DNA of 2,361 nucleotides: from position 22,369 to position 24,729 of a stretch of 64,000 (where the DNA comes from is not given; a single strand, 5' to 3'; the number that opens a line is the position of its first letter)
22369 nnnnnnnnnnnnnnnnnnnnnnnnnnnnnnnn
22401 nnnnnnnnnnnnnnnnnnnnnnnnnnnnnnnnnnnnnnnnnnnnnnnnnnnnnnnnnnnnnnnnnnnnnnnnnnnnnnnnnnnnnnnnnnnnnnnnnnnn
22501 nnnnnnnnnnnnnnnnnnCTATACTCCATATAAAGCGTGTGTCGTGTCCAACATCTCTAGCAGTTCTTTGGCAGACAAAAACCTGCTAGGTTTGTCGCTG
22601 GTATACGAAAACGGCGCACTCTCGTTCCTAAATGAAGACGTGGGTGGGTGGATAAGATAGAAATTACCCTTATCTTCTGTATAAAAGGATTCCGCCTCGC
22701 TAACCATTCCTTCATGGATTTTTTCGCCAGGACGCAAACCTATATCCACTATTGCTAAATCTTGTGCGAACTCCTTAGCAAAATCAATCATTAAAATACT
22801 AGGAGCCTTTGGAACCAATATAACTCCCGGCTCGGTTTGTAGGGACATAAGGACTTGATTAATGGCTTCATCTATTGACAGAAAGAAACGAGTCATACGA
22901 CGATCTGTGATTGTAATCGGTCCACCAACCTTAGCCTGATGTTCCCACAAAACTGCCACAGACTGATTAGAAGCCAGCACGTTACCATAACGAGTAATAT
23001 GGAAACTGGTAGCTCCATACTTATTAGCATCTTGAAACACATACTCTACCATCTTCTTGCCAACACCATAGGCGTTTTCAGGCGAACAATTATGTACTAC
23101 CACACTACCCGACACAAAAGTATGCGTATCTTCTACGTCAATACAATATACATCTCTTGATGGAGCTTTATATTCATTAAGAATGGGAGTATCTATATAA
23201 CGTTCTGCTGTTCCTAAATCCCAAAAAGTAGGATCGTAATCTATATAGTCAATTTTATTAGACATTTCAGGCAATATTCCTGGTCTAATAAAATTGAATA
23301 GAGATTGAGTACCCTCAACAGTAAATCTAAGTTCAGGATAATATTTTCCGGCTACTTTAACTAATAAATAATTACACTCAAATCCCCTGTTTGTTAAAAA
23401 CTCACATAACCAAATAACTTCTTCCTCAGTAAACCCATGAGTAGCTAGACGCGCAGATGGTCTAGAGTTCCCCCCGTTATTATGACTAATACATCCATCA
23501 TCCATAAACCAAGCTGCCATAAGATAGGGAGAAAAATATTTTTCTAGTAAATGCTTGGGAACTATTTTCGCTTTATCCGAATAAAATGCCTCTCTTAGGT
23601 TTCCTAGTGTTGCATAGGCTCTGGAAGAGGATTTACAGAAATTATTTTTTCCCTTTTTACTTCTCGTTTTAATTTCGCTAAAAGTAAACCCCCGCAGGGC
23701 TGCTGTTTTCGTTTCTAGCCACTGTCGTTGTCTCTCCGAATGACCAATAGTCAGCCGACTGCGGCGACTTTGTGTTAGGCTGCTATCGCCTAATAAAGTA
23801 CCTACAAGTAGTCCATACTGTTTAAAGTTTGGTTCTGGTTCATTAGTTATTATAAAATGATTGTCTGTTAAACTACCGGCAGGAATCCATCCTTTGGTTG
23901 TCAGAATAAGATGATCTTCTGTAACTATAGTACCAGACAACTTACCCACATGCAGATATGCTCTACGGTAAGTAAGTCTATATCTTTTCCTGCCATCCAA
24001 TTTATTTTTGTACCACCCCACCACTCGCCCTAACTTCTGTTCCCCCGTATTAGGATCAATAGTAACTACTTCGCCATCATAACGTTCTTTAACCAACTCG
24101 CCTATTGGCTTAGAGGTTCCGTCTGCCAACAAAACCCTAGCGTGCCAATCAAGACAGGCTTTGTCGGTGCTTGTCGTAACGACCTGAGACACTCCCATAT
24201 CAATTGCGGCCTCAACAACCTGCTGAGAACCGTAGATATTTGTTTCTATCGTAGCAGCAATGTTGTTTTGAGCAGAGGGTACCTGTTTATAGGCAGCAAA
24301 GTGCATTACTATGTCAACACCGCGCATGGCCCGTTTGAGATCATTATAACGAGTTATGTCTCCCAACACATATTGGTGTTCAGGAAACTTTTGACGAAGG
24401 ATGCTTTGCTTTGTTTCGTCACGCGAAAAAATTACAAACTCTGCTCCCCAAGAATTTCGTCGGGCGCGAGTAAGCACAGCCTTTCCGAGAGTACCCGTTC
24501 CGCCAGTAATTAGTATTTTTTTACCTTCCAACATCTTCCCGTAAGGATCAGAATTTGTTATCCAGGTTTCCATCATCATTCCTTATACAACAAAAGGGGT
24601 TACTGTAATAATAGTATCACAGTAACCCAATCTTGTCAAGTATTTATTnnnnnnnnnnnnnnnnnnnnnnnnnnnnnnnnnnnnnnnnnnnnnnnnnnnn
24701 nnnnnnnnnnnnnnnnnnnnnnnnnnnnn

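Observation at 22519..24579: Intein splitting the active site of a nucleotide-sugar dehydratase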

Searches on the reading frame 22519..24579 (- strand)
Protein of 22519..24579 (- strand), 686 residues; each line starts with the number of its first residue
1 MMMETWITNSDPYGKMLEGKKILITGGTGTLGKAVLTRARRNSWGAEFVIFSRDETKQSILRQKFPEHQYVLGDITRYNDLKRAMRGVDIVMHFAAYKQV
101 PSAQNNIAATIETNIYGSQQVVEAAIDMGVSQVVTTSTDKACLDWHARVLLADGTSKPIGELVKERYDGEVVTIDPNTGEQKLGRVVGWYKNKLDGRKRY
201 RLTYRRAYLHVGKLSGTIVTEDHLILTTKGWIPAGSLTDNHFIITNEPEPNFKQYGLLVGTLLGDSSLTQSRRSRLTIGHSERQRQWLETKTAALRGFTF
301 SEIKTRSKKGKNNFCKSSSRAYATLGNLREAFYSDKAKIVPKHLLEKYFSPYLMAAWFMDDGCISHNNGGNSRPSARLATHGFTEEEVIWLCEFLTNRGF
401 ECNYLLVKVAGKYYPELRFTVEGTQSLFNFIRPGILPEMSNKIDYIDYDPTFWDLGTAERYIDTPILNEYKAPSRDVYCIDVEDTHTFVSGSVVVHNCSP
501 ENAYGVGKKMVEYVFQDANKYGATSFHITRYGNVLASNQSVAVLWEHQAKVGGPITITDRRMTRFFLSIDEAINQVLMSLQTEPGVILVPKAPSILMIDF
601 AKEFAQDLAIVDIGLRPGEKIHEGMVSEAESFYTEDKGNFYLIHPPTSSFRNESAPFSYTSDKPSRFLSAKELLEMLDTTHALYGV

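Call 4: search_protein_families(library=pfam, proteins=[window:22519-24579:-], max_evalue=0.01)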
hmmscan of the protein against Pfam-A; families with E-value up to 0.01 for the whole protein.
window:22519-24579:- (686 aa): 13 families
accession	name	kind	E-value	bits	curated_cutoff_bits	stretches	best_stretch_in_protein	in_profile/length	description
PF02719.21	Polysacc_synt_2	-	2e-66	224.6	20.2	2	498-643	132-291/293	Polysaccharide biosynthesis protein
PF03161.18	LAGLIDADG_2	-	6.8e-24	85.1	25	1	257-422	3-163/168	LAGLIDADG DNA endonuclease family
PF01370.27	Epimerase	-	4.7e-21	75.7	20.9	1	22-140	1-117/240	NAD dependent epimerase/dehydratase family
PF01073.25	3Beta_HSD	-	9.2e-14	51.6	22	1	23-144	1-122/280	3-beta hydroxysteroid dehydrogenase/isomerase family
PF13460.12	NAD_binding_10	-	2.5e-10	41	27.2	1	26-141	1-101/184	NAD(P)H-binding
PF04321.23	RmlD_sub_bind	-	5.4e-09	36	27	1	21-170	2-133/287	RmlD substrate binding domain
PF16363.11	GDP_Man_Dehyd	-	8.6e-09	35.7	27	1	23-139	1-130/332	GDP-mannose 4,6 dehydratase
PF14890.11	Intein_splicing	-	8.4e-06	26.1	35.8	1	150-497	2-155/155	Intein splicing domain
PF05368.20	NmrA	-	8.2e-05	22.8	27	1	20-134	3-103/298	NmrA-like family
PF07993.18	NAD_binding_4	-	0.00021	21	20.1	0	25-148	2-145/258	Male sterility protein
PF02494.22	HYR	-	0.0011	19.6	21.7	1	486-523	34-73/81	HYR domain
PF03435.24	Sacchrp_dh_NADP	-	0.0026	18.6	25.1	0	22-99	1-80/129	Saccharopine dehydrogenase NADP binding domain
PF00106.31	adh_short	-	0.0075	16.2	26.6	0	20-128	1-122/195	short chain dehydrogenase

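Call 5: search_protein_families(library=ncbifam, proteins=[window:22519-24579:-], max_evalue=0.01)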
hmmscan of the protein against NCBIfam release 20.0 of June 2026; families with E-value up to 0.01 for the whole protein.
window:22519-24579:- (686 aa): 41 families (the best 25 are shown)
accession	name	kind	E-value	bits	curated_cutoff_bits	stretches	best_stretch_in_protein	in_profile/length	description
TIGR03589.1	PseB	equivalog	7.5e-73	245.3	407.75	2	497-676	128-323/324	UDP-N-acetylglucosamine 4,6-dehydratase (inverting)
TIGR04130.1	FnlA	equivalog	1.6e-49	168.6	730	2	16-143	1-129/337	UDP-N-acetylglucosamine 4,6-dehydratase/5-epimerase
NF041293.1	G6PDh_Azf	equivalog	7.8e-15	55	400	1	20-142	3-119/252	NAD-dependent glucose-6-phosphate dehydrogenase Azf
TIGR03466.1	HpnA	hypoth_equivalog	8.1e-14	51.2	367.65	1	21-148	2-122/327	hopanoid-associated sugar epimerase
TIGR04180.1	EDH_00030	hypoth_equivalog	1.8e-13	50.2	475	1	65-139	48-122/297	NAD-dependent 4,6-dehydratase LegB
TIGR01179.1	galE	equivalog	4.8e-12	45.4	262.3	1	21-138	1-121/332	UDP-glucose 4-epimerase GalE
NF042422.1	oxyalk_red_OleD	equivalog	3.5e-11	43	580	1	21-167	2-139/329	2-alkyl-3-oxoalkanoate reductase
NF042423.1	oxyalk_red_Shew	equivalog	2.1e-10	40.2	580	1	20-140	9-120/331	2-alkyl-3-oxoalkanoate reductase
TIGR02622.1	CDP_4_6_dhtase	equivalog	1.3e-09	37.6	278.45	1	18-141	3-132/352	CDP-glucose 4,6-dehydratase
TIGR01181.1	dTDP_gluc_dehyt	equivalog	1.6e-09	37.3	365.1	1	21-140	1-127/321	dTDP-glucose 4,6-dehydratase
NF011728.1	PRK15181.1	equivalog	6.2e-08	32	760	1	52-139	55-142/348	Vi polysaccharide biosynthesis UDP-N-acetylglucosaminuronic acid C-4 epimerase TviC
TIGR01214.1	rmlD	equivalog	7.7e-08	31.8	224.05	1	21-183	1-144/285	dTDP-4-dehydrorhamnose reductase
NF042950.1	3PPDhyd_Dh_HcaB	equivalog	9.9e-07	28.4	450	1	16-86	3-72/269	3-phenylpropionate-dihydrodiol/cinnamic acid-dihydrodiol dehydrogenase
NF004849.1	PRK06200.1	equivalog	1.1e-06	28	330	1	16-86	3-72/269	3-(cis-5,6-dihydroxycyclohexa-1,3-dien-1-yl)propanoate dehydrogenase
NF009035.0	PRK12367.1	equivalog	2.8e-06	26.7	266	1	17-131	12-124/249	short chain dehydrogenase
TIGR01443.1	intein_Cterm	domain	2.8e-05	24.2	15.6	1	476-498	1-24/24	intein C-terminal splicing region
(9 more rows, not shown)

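Call 13: find_homologous_proteins(query=window:22519-24579:-, max_evalue=1e-10)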
Query window:22519-24579:- (686 aa): 79 proteins with E <= 1e-10 among 8000 candidates.
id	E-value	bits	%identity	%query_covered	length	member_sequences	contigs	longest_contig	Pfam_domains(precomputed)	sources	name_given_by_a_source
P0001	0.0e+0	1535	97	100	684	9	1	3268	PF04321.24,PF16363.12,PF02719.22,PF01073.26,PF03161.19,PF13460.13,PF01370.28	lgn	-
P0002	3.7e-167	576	46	96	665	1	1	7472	PF04321.24,PF16363.12,PF02719.22,PF05368.20,PF01073.26,PF03161.19,PF13460.13,PF01370.28,PF14890.12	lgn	-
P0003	9.5e-154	531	49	74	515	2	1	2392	PF02719.22,PF03161.19,PF14890.12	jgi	jgi:nucleoside-diphosphate-sugar epimerase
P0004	1.8e-145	504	42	96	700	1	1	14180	PF08659.17,PF04321.24,PF16363.12,PF02719.22,PF05368.20,PF01073.26,PF03161.19,PF07993.19,PF13460.13,PF01370.28,PF14890.12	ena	-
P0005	2.3e-144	500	41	96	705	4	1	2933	PF04321.24,PF16363.12,PF02719.22,PF05368.20,PF01073.26,PF03161.19,PF07993.19,PF13460.13,PF01370.28,PF14890.12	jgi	jgi:nucleoside-diphosphate-sugar epimerase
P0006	1.2e-142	495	41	95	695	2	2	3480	PF04321.24,PF16363.12,PF02719.22,PF05368.20,PF01073.26,PF03161.19,PF07993.19,PF13460.13,PF01370.28,PF14890.12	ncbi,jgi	-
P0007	1.9e-140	488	40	96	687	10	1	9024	PF08659.17,PF04321.24,PF16363.12,PF02719.22,PF05368.20,PF01073.26,PF03161.19,PF07993.19,PF13460.13,PF01370.28,PF14890.12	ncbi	-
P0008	4.3e-140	486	40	96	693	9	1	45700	PF04321.24,PF16363.12,PF02719.22,PF05368.20,PF01073.26,PF03161.19,PF07993.19,PF13460.13,PF01370.28,PF14890.12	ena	-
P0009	1.5e-139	485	41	95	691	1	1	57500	PF04321.24,PF16363.12,PF02719.22,PF05368.20,PF01073.26,PF03161.19,PF07993.19,PF13460.13,PF01370.28,PF14890.12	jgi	-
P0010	2.0e-139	484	40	96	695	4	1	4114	PF04321.24,PF16363.12,PF02719.22,PF05368.20,PF01073.26,PF03161.19,PF07993.19,PF13460.13,PF01370.28,PF14890.12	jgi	-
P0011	2.1e-137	477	40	95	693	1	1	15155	PF04321.24,PF16363.12,PF02719.22,PF05368.20,PF01073.26,PF03161.19,PF07993.19,PF13460.13,PF01370.28,PF14890.12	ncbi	-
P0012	7.0e-137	476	42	91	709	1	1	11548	PF04321.24,PF16363.12,PF02719.22,PF01073.26,PF03161.19,PF07993.19,PF01370.28,PF14890.12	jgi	jgi:nucleoside-diphosphate-sugar epimerase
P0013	1.5e-133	465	35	91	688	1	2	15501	PF08659.17,PF16363.12,PF05368.20,PF03161.19,PF01370.28,PF14890.12,PF04321.24,PF02719.22,PF01073.26,PF07993.19,PF13460.13,PF00106.32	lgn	-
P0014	3.4e-127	444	36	97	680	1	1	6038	PF04321.24,PF16363.12,PF02719.22,PF05368.20,PF01073.26,PF03161.19,PF07993.19,PF13460.13,PF00106.32,PF01370.28,PF14890.12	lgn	-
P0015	8.6e-127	442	39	91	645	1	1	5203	PF04321.24,PF16363.12,PF02719.22,PF01073.26,PF03161.19,PF13460.13,PF01370.28,PF14890.12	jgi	-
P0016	1.3e-124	435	39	90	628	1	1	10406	PF04321.24,PF16363.12,PF02719.22,PF01073.26,PF03161.19,PF01370.28,PF14890.12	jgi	jgi:nucleoside-diphosphate-sugar epimerase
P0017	3.2e-124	434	39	92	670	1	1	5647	PF04321.24,PF16363.12,PF02719.22,PF05368.20,PF01073.26,PF03161.19,PF07993.19,PF13460.13,PF01370.28,PF14890.12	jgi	jgi:intein/homing endonuclease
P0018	4.1e-118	414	38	95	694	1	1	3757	PF16363.12,PF02719.22,PF05368.20,PF01073.26,PF03161.19,PF07993.19,PF13460.13,PF01370.28,PF14890.12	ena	-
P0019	3.9e-117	410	37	96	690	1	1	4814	PF04321.24,PF16363.12,PF02719.22,PF01073.26,PF03161.19,PF07993.19,PF01370.28,PF14890.12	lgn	-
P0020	1.6e-111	392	32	96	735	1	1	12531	PF04321.24,PF16363.12,PF02719.22,PF05368.20,PF01073.26,PF03161.19,PF07993.19,PF13460.13,PF01370.28,PF14890.12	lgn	-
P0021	5.5e-105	370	37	93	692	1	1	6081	PF08659.17,PF04321.24,PF16363.12,PF02719.22,PF01073.26,PF03161.19,PF07993.19,PF13460.13,PF00106.32,PF01370.28,PF14890.12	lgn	-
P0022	6.1e-104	367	35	95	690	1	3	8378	PF08659.17,PF04321.24,PF16363.12,PF02719.22,PF01073.26,PF03161.19,PF07993.19,PF13460.13,PF01370.28,PF14890.12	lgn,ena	-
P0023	3.0e-101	358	36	96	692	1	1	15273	PF08659.17,PF04321.24,PF16363.12,PF02719.22,PF01073.26,PF03161.19,PF07993.19,PF13460.13,PF00106.32,PF01370.28,PF14890.12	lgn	-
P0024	3.3e-101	358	41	66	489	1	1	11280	PF08659.17,PF04321.24,PF16363.12,PF02719.22,PF05368.20,PF01073.26,PF03161.19,PF07993.19,PF13460.13,PF00106.32,PF01370.28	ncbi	-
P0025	1.3e-94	336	27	92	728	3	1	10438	PF16363.12,PF02719.22,PF01073.26,PF03161.19,PF07993.19,PF13460.13,PF01370.28,PF14890.12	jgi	-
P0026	1.3e-94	336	34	97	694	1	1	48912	PF08659.17,PF04321.24,PF16363.12,PF02719.22,PF01073.26,PF03161.19,PF07993.19,PF13460.13,PF00106.32,PF01370.28,PF14890.12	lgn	-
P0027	4.4e-87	311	31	94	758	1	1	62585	PF08659.17,PF04321.24,PF16363.12,PF02719.22,PF01073.26,PF03161.19,PF07993.19,PF13460.13,PF00106.32,PF01370.28,PF14890.12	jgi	jgi:nucleoside-diphosphate-sugar epimerase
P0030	9.3e-49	185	34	52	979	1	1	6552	PF03161.19,PF14890.12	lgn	-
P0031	6.5e-43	165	34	52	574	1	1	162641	PF03167.26,PF03161.19,PF14890.12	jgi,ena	jgi:uracil-DNA glycosylase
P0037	1.5e-41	161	34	55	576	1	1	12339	PF03167.26,PF03161.19,PF14890.12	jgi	jgi:uracil-DNA glycosylase family 4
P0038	1.6e-41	161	33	55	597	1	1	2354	PF03167.26,PF03161.19,PF14890.12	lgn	-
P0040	2.1e-40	157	33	55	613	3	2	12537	PF03167.26,PF03161.19,PF14890.12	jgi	-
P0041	7.1e-40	155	33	55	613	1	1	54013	PF03167.26,PF03161.19,PF14890.12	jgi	jgi:uracil-DNA glycosylase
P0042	7.5e-40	155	34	52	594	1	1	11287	PF03167.26,PF03161.19,PF14890.12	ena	-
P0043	8.7e-40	155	32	52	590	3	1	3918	PF03167.26,PF03161.19,PF14890.12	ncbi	-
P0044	1.2e-39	154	33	55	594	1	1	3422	PF03167.26,PF03161.19,PF14890.12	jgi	jgi:uracil-DNA glycosylase family 4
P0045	1.5e-38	151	33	52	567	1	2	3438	PF03167.26,PF03161.19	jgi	jgi:uracil-DNA glycosylase family 4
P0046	3.7e-38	149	32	52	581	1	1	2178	PF03167.26,PF03161.19,PF14890.12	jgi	jgi:uracil-DNA glycosylase family 4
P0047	4.2e-38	149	34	52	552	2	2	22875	PF03167.26,PF03161.19,PF14890.12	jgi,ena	-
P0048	2.4e-37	147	30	52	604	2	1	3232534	PF03167.26,PF03161.19,PF14890.12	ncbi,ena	-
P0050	5.0e-36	142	33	53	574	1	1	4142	PF03167.26,PF03161.19,PF14890.12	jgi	jgi:uracil-DNA glycosylase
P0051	7.6e-36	142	31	52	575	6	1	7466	PF03167.26,PF03161.19,PF14890.12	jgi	jgi:uracil-DNA glycosylase family 4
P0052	8.2e-36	142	33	52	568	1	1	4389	PF03167.26,PF03161.19,PF14890.12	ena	-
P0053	1.8e-35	141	32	53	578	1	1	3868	PF03167.26,PF03161.19,PF14890.12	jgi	jgi:uracil-DNA glycosylase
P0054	2.6e-35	140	31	52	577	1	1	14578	PF03167.26,PF03161.19,PF14890.12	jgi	jgi:uracil-DNA glycosylase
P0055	3.4e-35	140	32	53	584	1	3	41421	PF03167.26,PF03161.19,PF14890.12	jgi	jgi:uracil-DNA glycosylase family 4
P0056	3.7e-35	140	32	52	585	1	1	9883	PF03167.26,PF03161.19,PF14890.12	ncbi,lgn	-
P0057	3.0e-34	137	31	52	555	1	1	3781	PF03167.26,PF03161.19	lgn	-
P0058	7.2e-34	135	30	52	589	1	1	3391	PF03167.26,PF03161.19,PF14890.12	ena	-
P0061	1.1e-30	125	32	53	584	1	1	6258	PF03167.26,PF03161.19,PF14890.12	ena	-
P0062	5.7e-28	116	29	55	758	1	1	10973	PF06745.20,PF03161.19,PF00154.28,PF21096.3,PF27531.1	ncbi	-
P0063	4.3e-27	113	28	54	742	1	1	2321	PF07591.16,PF03161.19,PF00154.28,PF21096.3,PF14890.12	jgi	jgi:RecA/RadA recombinase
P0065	1.1e-25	108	28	54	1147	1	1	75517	PF06745.20,PF03161.19,PF14528.12,PF00154.28,PF21096.3,PF27531.1,PF14890.12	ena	-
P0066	9.7e-25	105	29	53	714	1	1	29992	PF06745.20,PF03161.19,PF00154.28,PF21096.3,PF27531.1,PF14890.12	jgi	jgi:recombination protein RecA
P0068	1.3e-24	105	28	55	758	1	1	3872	PF06745.20,PF03161.19,PF00154.28,PF21096.3,PF27531.1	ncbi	-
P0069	3.8e-24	103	28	55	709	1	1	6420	PF06745.20,PF03161.19,PF08423.18,PF00154.28,PF21096.3,PF27531.1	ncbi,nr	ncbi:MAG: recombinase RecA [Actinophytocola sp.]|nr:recombinase RecA [Actinophytocola sp.]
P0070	2.6e-23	100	27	53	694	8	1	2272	PF06745.20,PF03161.19,PF00154.28,PF21096.3,PF27531.1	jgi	jgi:recombination protein RecA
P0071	6.2e-22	96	27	54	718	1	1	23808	PF06745.20,PF03161.19,PF00154.28,PF21096.3,PF27531.1,PF14890.12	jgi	jgi:recombination protein RecA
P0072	8.6e-22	95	26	53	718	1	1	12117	PF06745.20,PF03161.19,PF00154.28,PF21096.3,PF27531.1,PF14890.12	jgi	jgi:recombination protein RecA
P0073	1.3e-21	95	27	54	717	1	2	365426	PF03161.19,PF00154.28,PF21096.3,PF27531.1,PF14890.12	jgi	jgi:recombination protein RecA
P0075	4.0e-19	87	26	53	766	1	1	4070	PF06745.20,PF03161.19,PF00154.28,PF21096.3,PF27531.1,PF14890.12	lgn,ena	-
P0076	8.7e-19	85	27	53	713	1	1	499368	PF06745.20,PF03161.19,PF00154.28,PF21096.3,PF27531.1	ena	-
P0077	1.5e-17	81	27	53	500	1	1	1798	PF03161.19,PF00154.28,PF21096.3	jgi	jgi:recombination protein RecA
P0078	5.5e-13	66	25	54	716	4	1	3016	PF06745.20,PF03161.19,PF00154.28,PF21096.3,PF27531.1,PF14890.12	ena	-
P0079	8.7e-11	59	25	59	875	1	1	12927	PF06074.19,PF03161.19,PF14890.12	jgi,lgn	-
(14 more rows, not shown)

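Call 15: list_cluster_members(proteins=[P0006, P0007, P0011, P0024, P0001])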
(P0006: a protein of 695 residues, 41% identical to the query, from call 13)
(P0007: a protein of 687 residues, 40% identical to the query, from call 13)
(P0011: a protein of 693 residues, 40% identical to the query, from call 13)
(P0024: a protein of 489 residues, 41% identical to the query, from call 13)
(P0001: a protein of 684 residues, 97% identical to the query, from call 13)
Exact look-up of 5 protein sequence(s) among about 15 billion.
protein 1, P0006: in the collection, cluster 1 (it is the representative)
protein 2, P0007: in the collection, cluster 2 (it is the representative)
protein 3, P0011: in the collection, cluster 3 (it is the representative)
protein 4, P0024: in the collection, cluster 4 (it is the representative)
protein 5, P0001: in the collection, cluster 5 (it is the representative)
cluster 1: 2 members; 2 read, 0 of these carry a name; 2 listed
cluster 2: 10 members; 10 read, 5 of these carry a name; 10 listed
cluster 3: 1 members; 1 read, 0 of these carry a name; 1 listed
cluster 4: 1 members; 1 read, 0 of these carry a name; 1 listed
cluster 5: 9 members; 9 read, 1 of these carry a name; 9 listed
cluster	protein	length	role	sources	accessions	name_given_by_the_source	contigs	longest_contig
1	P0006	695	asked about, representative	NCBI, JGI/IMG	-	-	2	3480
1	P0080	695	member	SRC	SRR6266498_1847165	-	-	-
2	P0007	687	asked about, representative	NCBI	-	-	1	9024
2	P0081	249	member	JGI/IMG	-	UDP-N-acetylglucosamine 4,6-dehydratase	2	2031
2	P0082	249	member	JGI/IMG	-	UDP-N-acetylglucosamine 4,6-dehydratase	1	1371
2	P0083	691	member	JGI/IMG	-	nucleoside-diphosphate-sugar epimerase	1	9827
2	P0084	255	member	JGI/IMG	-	UDP-N-acetylglucosamine 4,6-dehydratase/5-epimerase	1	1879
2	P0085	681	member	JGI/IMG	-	nucleoside-diphosphate-sugar epimerase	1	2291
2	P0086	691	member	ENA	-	-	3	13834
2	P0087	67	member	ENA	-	-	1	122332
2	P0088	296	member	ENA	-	-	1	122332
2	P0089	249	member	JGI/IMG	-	-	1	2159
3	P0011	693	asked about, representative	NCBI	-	-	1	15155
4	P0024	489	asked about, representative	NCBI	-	-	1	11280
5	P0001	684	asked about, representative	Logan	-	-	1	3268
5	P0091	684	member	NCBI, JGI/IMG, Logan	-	-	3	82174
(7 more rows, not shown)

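Call 17: find_encoding_contigs(protein=window:22519-24579:-, flank=10000, max_places=6)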
Protein window:22519-24579:- (686 aa): no gene with exactly this product is on record in the collection.

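Call 19: find_encoding_contigs(protein=P0001, flank=10000, max_places=4)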
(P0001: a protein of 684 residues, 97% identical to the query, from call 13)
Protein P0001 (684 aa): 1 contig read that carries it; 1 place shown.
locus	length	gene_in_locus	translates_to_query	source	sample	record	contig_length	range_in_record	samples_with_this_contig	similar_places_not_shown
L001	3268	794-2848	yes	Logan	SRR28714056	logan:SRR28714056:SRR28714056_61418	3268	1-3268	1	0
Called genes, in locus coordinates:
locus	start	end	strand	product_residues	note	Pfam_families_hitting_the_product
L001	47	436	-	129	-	-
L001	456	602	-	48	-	-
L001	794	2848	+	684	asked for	PF01073:3Beta_HSD, PF01370:Epimerase, PF02719:Polysacc_synt_2, PF04321:RmlD_sub_bind, PF16363:GDP_Man_Dehyd, PF13460:NAD_binding_10, PF03161:LAGLIDADG_2, PF02719:Polysacc_synt_2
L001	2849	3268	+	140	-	?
